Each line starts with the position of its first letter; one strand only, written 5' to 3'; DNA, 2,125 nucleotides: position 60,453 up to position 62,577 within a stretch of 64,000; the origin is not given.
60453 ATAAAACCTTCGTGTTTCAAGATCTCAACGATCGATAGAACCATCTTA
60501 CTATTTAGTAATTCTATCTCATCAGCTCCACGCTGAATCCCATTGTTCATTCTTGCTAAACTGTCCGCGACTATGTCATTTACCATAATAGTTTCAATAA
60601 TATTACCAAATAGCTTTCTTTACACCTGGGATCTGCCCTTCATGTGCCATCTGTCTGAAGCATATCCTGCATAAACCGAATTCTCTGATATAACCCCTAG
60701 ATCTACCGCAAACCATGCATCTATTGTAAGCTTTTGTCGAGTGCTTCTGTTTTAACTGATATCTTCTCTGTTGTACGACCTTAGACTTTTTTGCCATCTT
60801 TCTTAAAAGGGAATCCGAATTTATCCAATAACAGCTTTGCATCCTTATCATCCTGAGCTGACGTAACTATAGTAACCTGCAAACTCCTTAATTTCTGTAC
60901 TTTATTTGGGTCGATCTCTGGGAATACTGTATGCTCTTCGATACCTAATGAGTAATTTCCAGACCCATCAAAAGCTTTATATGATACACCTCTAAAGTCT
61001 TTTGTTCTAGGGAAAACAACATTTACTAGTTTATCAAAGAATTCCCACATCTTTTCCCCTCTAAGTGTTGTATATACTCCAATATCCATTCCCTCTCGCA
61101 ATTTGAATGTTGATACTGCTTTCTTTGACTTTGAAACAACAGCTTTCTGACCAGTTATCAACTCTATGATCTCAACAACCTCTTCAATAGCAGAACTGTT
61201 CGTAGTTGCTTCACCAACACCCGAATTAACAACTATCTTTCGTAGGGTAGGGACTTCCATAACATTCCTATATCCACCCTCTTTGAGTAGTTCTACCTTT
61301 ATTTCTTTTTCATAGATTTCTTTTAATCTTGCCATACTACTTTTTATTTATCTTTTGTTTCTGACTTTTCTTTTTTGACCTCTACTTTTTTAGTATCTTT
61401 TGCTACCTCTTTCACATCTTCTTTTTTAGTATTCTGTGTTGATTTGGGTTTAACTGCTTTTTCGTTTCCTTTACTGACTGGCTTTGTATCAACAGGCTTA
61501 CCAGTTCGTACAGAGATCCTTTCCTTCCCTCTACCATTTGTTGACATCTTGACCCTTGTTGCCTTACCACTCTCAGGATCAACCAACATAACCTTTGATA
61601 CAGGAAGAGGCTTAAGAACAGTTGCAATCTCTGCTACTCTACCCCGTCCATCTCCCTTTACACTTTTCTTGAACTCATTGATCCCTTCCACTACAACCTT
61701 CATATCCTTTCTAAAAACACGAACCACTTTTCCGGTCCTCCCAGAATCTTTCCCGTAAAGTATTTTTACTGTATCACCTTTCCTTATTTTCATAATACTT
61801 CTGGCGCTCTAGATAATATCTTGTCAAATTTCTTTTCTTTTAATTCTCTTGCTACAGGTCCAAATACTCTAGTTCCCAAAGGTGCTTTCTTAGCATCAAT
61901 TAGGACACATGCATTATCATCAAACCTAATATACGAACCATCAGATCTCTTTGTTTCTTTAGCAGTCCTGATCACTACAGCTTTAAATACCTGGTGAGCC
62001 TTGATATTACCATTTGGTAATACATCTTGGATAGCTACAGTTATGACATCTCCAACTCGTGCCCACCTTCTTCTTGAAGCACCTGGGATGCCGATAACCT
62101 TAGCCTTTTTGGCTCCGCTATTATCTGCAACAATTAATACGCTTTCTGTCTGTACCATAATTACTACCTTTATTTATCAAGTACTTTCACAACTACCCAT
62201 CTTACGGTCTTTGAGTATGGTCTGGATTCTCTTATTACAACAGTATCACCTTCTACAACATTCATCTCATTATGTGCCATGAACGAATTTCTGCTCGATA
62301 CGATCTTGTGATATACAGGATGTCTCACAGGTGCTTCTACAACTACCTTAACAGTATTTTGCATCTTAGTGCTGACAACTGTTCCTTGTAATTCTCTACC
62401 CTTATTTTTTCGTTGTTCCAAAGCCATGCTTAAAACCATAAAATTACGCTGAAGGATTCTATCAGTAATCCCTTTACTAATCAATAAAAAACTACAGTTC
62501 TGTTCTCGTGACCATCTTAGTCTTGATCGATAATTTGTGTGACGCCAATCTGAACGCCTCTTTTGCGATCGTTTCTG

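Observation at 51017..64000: Ribosomal operon peculiarities: no L30, no L29 at the expected slots, Zn-type S14, and long low-complexity extensions on S5, L17 and L24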

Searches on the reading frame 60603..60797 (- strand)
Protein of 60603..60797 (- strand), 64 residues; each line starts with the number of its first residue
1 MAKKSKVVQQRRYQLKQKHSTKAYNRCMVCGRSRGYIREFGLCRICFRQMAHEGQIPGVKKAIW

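Call 7: search_protein_families(library=pfam, proteins=[window:60603-60797:-], max_evalue=0.01)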
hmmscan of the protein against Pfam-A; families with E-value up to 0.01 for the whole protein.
window:60603-60797:- (64 aa): 2 families
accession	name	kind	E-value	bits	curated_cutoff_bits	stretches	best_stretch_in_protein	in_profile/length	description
PF00253.27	Ribosomal_S14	-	2.7e-25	88.3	27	1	16-62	5-53/54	Ribosomal protein S14p/S29e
PF18912.6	DZR_2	-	0.0057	16.9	27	1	26-51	9-32/56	Double zinc ribbon domain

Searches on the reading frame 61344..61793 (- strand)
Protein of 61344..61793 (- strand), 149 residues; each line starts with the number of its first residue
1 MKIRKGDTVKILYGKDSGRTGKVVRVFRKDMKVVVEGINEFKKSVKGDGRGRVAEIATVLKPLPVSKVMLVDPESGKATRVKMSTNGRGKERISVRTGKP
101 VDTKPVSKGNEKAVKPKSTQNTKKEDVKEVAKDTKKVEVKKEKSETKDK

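Call 7: search_protein_families(library=pfam, proteins=[window:61344-61793:-], max_evalue=0.01)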
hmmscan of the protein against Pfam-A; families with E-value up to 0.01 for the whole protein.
window:61344-61793:- (149 aa): 3 families
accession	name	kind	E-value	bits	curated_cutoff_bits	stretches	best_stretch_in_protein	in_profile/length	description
PF17136.10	ribosomal_L24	-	1.6e-10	41.6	27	1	39-99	2-63/65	Ribosomal proteins 50S L24/mitochondrial 39S L24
PF00467.35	KOW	-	1.5e-06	28.2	22.3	1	5-36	1-32/32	KOW motif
PF23291.1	KOW4_SPT5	-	0.00034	20.9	27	1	2-29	8-35/55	Transcription elongation factor SPT5, fourth KOW domain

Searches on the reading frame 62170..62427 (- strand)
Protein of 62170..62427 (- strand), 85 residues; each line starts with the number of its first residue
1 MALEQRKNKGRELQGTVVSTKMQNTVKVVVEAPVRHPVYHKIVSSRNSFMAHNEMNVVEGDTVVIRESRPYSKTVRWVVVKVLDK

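Call 7: search_protein_families(library=pfam, proteins=[window:62170-62427:-], max_evalue=0.01)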
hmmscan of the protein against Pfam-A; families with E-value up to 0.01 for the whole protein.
window:62170-62427:- (85 aa): 1 family
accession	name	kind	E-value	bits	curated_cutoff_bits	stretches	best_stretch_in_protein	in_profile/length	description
PF00366.26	Ribosomal_S17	-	1.3e-23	83.4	25.9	1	15-81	1-68/68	Ribosomal protein S17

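Call 30: find_related_loci(query=window:62170-62427:-, collection=metagenome_contigs, flank=8000)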
Query window:62170-62427:- (85 aa) in metagenome_contigs; peptide patterns used: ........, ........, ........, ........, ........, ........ (x = any residue, [..] = any of these).
580 stretches matched a pattern; 3 encode a relative of the query (tblastn E <= 1e-3); 3 distinct loci.
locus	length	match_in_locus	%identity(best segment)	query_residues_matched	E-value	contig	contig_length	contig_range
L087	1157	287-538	52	3-85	5e-23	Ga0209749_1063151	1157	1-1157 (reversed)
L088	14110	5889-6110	50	11-83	2e-18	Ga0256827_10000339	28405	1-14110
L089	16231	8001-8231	44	9-83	2e-13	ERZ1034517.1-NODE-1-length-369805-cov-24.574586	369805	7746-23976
